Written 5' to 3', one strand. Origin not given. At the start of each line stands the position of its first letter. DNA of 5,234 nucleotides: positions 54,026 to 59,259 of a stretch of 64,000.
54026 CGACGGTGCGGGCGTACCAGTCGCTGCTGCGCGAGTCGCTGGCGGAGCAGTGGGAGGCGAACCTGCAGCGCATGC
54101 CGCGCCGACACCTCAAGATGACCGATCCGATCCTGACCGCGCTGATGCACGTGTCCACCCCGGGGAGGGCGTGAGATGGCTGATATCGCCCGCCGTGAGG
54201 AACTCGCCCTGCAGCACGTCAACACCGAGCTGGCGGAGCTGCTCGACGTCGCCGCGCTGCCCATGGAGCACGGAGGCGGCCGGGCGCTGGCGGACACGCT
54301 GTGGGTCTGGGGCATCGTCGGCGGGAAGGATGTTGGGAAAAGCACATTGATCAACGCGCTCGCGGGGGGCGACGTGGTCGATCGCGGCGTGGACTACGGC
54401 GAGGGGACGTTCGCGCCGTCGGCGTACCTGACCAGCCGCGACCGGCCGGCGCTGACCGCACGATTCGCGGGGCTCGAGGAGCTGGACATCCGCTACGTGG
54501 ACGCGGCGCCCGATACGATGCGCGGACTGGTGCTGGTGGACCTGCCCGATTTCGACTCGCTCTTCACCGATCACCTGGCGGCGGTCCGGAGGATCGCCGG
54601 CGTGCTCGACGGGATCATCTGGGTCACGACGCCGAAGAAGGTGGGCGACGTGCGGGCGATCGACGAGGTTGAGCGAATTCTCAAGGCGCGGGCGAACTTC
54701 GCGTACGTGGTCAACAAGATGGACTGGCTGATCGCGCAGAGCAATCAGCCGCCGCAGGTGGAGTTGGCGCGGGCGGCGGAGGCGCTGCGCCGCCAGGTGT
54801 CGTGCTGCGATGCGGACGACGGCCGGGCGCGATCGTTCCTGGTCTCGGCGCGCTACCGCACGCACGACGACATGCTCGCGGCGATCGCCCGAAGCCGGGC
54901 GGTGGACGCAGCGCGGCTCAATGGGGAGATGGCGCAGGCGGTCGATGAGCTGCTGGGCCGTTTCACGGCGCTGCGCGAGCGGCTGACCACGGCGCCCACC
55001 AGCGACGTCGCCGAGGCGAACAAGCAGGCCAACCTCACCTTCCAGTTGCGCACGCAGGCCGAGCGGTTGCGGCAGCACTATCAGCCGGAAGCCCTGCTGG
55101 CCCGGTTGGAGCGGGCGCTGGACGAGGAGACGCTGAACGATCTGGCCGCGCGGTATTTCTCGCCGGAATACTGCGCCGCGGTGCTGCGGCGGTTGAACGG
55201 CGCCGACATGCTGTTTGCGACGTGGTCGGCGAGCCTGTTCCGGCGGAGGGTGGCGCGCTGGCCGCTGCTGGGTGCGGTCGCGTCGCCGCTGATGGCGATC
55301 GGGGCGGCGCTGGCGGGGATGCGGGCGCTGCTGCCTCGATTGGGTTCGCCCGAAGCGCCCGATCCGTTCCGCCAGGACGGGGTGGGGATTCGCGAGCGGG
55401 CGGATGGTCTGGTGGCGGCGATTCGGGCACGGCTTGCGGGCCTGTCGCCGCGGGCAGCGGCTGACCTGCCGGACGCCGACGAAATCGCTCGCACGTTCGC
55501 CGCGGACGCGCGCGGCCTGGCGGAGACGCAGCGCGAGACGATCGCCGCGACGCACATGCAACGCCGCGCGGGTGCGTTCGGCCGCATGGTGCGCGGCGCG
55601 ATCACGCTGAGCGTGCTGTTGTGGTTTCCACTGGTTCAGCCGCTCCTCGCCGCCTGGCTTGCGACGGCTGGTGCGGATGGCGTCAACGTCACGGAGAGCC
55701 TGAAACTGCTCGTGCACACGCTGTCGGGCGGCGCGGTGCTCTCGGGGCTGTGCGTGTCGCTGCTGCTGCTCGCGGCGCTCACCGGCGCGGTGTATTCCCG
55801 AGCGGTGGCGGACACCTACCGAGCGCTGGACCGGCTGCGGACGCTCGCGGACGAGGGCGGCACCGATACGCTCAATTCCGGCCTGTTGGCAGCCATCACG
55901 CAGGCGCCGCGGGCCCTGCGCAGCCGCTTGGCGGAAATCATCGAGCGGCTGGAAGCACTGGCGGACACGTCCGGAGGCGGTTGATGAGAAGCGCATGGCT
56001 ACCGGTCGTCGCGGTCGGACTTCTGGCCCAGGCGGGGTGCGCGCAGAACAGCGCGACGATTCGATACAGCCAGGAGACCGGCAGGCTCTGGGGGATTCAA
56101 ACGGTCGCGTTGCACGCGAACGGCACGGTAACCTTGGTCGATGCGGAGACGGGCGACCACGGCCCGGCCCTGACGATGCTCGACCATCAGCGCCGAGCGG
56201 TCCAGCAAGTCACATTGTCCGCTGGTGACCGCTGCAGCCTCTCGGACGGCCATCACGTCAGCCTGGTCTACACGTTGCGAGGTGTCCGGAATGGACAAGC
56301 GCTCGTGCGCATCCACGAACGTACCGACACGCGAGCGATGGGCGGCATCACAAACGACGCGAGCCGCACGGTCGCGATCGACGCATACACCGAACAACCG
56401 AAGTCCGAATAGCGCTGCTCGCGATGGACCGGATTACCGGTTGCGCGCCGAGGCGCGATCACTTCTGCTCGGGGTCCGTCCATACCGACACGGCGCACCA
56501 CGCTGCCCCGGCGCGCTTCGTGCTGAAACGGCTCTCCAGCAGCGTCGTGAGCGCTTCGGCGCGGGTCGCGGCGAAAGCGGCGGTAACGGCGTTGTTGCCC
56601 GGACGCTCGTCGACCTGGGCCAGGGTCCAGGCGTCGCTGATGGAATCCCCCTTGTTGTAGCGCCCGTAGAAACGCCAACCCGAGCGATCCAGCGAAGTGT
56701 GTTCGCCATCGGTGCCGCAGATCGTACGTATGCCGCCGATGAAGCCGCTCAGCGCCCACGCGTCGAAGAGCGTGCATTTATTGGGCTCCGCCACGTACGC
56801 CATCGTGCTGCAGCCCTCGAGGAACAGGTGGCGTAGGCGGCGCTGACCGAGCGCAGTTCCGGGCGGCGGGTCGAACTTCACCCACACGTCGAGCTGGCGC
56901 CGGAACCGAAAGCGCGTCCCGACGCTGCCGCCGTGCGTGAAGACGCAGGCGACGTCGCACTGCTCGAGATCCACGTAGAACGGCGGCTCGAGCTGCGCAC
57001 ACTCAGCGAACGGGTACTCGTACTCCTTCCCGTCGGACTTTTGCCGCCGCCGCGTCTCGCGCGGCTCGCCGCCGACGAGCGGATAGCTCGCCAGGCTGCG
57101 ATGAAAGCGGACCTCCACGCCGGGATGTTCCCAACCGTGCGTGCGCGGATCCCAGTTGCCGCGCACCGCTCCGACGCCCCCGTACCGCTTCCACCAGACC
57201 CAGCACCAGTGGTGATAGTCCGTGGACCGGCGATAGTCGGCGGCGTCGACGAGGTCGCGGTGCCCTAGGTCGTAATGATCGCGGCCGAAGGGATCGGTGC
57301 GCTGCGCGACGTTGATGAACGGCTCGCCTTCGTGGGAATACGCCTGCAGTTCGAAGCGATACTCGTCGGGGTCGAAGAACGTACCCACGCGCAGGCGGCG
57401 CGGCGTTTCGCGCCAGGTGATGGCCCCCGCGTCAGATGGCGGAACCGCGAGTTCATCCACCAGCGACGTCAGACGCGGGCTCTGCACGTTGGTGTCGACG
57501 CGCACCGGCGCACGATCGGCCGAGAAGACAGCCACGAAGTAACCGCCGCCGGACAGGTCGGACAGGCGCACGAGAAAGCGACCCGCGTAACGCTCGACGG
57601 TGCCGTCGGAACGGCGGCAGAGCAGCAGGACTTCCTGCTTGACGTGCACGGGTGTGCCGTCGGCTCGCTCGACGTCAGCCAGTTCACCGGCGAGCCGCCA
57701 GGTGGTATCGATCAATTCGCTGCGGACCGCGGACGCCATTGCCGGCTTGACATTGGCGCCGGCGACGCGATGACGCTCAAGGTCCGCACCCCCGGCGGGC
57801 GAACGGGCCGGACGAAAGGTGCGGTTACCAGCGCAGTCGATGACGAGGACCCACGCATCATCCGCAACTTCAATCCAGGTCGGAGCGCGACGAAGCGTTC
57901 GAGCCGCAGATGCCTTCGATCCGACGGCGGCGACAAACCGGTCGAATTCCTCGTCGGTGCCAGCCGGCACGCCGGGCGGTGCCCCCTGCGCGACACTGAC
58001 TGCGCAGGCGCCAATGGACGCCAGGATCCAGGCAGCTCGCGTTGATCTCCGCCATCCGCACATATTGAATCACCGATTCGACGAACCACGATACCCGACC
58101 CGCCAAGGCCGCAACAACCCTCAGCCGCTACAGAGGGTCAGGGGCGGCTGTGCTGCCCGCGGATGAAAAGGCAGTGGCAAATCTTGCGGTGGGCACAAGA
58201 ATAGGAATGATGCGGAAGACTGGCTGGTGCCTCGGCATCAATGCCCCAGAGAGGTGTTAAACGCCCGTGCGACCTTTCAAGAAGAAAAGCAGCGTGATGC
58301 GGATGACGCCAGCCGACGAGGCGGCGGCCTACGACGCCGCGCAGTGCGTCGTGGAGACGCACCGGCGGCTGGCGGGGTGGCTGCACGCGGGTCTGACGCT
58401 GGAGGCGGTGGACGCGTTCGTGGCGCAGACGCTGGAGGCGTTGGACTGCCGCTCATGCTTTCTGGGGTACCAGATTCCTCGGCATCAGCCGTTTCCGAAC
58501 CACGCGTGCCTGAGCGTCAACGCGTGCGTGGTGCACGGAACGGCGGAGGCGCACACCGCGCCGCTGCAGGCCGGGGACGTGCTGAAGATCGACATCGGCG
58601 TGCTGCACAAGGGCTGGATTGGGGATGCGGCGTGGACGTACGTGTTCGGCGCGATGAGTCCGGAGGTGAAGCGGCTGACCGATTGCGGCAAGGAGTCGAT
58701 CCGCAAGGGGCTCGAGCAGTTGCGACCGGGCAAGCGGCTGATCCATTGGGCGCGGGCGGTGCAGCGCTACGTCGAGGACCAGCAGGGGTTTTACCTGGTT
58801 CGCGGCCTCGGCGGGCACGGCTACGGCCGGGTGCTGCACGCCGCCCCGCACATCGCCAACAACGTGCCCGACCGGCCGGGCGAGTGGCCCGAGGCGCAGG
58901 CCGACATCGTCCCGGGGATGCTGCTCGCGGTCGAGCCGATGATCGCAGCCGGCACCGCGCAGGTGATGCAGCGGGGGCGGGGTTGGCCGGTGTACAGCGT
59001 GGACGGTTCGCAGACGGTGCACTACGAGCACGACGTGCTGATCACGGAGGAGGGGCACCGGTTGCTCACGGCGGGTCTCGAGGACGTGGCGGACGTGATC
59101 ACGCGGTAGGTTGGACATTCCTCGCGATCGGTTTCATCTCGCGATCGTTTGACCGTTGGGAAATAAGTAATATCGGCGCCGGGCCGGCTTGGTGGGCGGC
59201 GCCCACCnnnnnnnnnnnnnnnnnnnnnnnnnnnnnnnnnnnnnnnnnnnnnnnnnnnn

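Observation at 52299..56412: Membrane-anchored tandem dynamin-like GTPase module with Gly-to-Asp G3 motif (DLPD), flanked by a mini-TM peptide and a lipoprotein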

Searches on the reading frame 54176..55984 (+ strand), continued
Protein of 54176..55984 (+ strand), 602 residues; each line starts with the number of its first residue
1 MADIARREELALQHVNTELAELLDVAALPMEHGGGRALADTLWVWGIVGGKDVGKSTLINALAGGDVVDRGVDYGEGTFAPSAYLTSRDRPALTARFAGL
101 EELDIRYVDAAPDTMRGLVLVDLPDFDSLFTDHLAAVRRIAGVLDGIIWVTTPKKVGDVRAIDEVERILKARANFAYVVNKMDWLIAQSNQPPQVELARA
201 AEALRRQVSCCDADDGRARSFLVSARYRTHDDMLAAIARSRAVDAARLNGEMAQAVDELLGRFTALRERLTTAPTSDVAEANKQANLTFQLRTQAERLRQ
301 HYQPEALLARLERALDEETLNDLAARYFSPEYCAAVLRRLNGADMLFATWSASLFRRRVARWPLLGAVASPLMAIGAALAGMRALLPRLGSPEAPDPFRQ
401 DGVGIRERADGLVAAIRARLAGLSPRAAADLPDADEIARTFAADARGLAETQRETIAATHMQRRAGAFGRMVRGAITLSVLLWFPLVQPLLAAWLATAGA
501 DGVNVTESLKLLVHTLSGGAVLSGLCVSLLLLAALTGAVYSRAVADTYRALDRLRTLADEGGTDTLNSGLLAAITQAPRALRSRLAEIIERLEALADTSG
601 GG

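Call 51: search_protein_families(library=ncbifam, proteins=[L080:7450-9339:+, L080:9314-11719:+], max_evalue=0.01)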
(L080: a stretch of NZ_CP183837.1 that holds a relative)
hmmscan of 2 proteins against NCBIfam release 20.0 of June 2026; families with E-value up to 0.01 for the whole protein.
L080:7450-9339:+ (629 aa): 2 families
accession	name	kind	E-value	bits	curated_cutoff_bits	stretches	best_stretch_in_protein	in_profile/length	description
NF000908.1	PRK00089.1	equivalog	0.00042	19.7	237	1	130-167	7-43/291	GTPase Era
NF040873.1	AztA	equivalog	0.0035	16.9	220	1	129-164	20-55/191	zinc ABC transporter ATP-binding protein AztA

L080:9314-11719:+ (801 aa): 13 families
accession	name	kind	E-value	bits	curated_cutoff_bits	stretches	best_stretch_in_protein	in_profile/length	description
NF000908.1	PRK00089.1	equivalog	1.3e-06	27.9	237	0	226-260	4-38/291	GTPase Era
NF040873.1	AztA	equivalog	0.00012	21.8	220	1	225-263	18-56/191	zinc ABC transporter ATP-binding protein AztA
NF003661.0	PRK05291.1-3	equivalog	0.00026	20.4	380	0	226-248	217-239/448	tRNA uridine-5-carboxymethylaminomethyl(34) synthesis GTPase MnmE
TIGR00475.1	selB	equivalog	0.00041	19.2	242.25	1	302-426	52-166/581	selenocysteine-specific translation elongation factor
TIGR03918.1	GTP_HydF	equivalog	0.0015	17.5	325.55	0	224-261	6-43/392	[FeFe] hydrogenase H-cluster maturation GTPase HydF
NF008931.0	PRK12288.1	equivalog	0.002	17.2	360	0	315-381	108-174/347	small ribosomal subunit biogenesis GTPase RsgA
TIGR03594.1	GTPase_EngA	equivalog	0.0026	16.8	306.7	0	226-248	176-198/432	ribosome biogenesis GTPase Der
NF006746.0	PRK09270.1-5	subfamily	0.0045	15.9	250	0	222-249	18-45/210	nucleoside/nucleotide kinase family protein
NF052648.1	DynmDynABac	equivalog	0.0045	14.8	1600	0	303-376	136-208/1187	dynamin GTPase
TIGR00231.1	small_GTP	domain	0.007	16.2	42.5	0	227-369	5-124/164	GTP-binding protein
NF009379.0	PRK12740.1-3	equivalog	0.0077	14.8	513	0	224-384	7-151/674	elongation factor G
TIGR04521.1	ECF_ATPase_2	equivalog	0.0089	15.1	330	0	224-255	30-61/279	energy-coupling factor transporter ATPase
TIGR02857.1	CydD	equivalog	0.009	15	435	0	225-254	348-377/529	thiol reductant ABC exporter subunit CydD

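Call 67: find_homologous_proteins(query=L080:9320-11716:+, max_evalue=0.00001)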
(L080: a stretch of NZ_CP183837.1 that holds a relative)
Query L080:9320-11716:+ (799 aa): 4909 proteins with E <= 0.00001 among 8000 candidates; the best 120 are listed.
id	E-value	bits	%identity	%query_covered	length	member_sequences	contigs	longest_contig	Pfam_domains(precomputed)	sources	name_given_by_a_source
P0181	0.0e+0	1504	100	88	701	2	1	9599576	PF01926.30,PF00350.30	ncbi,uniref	ncbi:GTPase [Streptomyces boninensis]|uniref:GTPase n=1 Tax=Streptomyces boninensis TaxID=2039455 Re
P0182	2.3e-229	782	74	69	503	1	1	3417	PF01926.30,PF00350.30,PF03193.23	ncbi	ncbi:ATP-binding protein, partial [Streptomyces sp. A7024]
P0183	4.5e-223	761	77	42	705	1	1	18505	PF01926.30,PF00350.30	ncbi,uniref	ncbi:GTPase [Streptomyces sp. NPDC051940]|uniref:GTPase n=1 Tax=Streptomyces sp. NPDC051940 TaxID=31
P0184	5.1e-222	758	76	42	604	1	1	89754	PF01926.30,PF00350.30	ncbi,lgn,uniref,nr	ncbi:hypothetical protein SRB5_52410 [Streptomyces sp. RB5]|uniref:G domain-containing protein n=1 T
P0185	3.5e-214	732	74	41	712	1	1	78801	PF01926.30,PF00350.30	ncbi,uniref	ncbi:GTPase [Streptomyces polyrhachis]|uniref:GTPase n=1 Tax=Streptomyces polyrhachis TaxID=1282885 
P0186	5.6e-206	705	77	41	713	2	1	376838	PF01926.30,PF00350.30,PF00009.34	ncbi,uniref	ncbi:YfjP family GTPase [Streptomyces sp. B8F3]|uniref:YfjP family GTPase n=1 Tax=Streptomyces sp. B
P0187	1.4e-205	703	60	80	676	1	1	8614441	PF01926.30,PF00350.30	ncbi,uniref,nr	ncbi:YfjP family GTPase [Streptomyces sp. WMMC500]|uniref:YfjP family GTPase n=1 Tax=Streptomyces sp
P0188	6.7e-201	688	62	77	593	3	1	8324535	PF01926.30,PF00350.30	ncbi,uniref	ncbi:GTPase [Streptomyces sp. WAC 06738]|uniref:GTPase n=1 Tax=Streptomyces sp. WAC 06738 TaxID=2203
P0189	1.2e-199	684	63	77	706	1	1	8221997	PF01926.30,PF00350.30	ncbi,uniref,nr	ncbi:YfjP family GTPase [Streptomyces sp. NBC_01808]|uniref:GTPase n=1 Tax=Streptomyces sp. NBC_0180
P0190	6.0e-199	681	79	40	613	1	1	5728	PF01926.30,PF00350.30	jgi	jgi:GTP-binding protein EngB required for normal cell division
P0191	8.5e-199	681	76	41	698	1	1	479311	PF01926.30,PF00350.30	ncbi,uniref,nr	ncbi:GTPase [Streptomyces aculeolatus]|uniref:GTPase n=1 Tax=Streptomyces aculeolatus TaxID=270689 R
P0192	8.3e-197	674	77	41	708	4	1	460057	PF01926.30,PF00350.30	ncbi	ncbi:GTPase [Streptomyces sp. MAR4 CNY-716]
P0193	8.2e-195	668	76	41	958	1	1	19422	PF01926.30,PF00350.30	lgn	-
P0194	1.0e-192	661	79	40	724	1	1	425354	PF01926.30,PF00350.30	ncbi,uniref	ncbi:GTPase [Streptomyces sp. MAR4 CNX-425]|uniref:GTPase n=1 Tax=Streptomyces sp. MAR4 CNX-425 TaxI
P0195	3.7e-187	642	78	41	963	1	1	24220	PF01926.30,PF00350.30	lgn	-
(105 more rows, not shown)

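Call 88: search_protein_representatives(alignment_id=A2)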
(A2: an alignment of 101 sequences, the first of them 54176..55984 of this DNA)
Query: 101 sequences, 607 profile positions. Proteins with E-value up to 0.001 (for the whole library): 2754; up to 1e-10: 1289; up to 1e-30: 240. The best 150 are listed.
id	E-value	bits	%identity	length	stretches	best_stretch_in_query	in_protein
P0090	5.2e-220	748.9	-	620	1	2-604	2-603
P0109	1.8e-216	737.2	-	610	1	1-605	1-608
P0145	1.1e-215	734.7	-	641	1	5-603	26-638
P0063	1.9e-215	733.8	-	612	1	2-604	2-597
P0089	2.3e-214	730.3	-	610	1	5-604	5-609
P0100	5.1e-214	729.1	-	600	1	5-604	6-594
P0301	1.2e-212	724.6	-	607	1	10-604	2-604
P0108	5.0e-212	722.5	-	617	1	6-604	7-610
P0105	1.8e-210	717.4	-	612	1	4-605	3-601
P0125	5.6e-209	712.5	-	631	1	4-603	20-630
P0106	4.2e-206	703.0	-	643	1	4-605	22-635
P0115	7.5e-206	702.1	-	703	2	7-433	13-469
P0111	3.8e-205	699.8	-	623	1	6-603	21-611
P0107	8.2e-202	688.8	-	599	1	4-604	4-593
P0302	6.1e-198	676.0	-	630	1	5-605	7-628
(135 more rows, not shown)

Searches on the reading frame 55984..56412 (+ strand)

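Call 3: search_protein_families(library=pfam, proteins=[window:55984-56412:+], max_evalue=0.1)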
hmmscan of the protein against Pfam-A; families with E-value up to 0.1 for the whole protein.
window:55984-56412:+ (142 aa): 1 family
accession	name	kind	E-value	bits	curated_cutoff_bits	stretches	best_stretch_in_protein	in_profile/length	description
PF02369.22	Big_1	-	0.037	14.6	34.9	1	18-82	15-82/93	Bacterial Ig-like domain (group 1)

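Call 4: search_protein_families(library=padloc, proteins=[window:55984-56412:+], max_evalue=0.1)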
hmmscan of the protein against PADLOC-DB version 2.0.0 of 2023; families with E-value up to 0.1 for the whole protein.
window:55984-56412:+ (142 aa): 0 families

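Call 5: search_protein_families(library=ncbifam, proteins=[window:55984-56412:+], max_evalue=0.1)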
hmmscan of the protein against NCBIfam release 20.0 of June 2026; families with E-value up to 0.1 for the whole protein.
window:55984-56412:+ (142 aa): 0 families

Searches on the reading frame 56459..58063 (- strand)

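Call 3: search_protein_families(library=pfam, proteins=[window:56459-58063:-], max_evalue=0.1)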
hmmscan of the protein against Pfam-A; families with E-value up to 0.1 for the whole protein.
window:56459-58063:- (534 aa): 1 family
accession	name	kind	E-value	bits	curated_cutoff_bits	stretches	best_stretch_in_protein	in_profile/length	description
PF19872.4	DUF6345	-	1.3e-08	35.1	26.9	1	367-513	63-198/221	Family of unknown function (DUF6345)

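Call 4: search_protein_families(library=padloc, proteins=[window:56459-58063:-], max_evalue=0.1)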
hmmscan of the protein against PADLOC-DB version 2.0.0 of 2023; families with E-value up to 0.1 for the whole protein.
window:56459-58063:- (534 aa): 0 families

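Call 5: search_protein_families(library=ncbifam, proteins=[window:56459-58063:-], max_evalue=0.1)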
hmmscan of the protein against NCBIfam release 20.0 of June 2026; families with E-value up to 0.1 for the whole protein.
window:56459-58063:- (534 aa): 0 families

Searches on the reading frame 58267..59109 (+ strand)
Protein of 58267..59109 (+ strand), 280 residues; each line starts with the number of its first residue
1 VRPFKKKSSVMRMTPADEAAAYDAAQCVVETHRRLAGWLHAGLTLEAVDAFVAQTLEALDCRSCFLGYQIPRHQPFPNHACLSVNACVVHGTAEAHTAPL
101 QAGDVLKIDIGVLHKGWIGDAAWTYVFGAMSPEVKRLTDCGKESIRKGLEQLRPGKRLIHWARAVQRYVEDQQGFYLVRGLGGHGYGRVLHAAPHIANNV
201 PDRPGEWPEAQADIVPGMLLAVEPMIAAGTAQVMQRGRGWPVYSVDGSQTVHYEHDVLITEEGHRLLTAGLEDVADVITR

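Call 87: search_protein_families(library=pfam, proteins=[window:58267-59109:+], max_evalue=0.00001)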
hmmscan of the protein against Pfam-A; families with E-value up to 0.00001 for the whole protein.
window:58267-59109:+ (280 aa): 1 family
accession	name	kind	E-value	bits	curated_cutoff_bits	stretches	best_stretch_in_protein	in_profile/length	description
PF00557.29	Peptidase_M24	-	6.7e-37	127.7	23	1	23-261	5-208/208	Metallopeptidase family M24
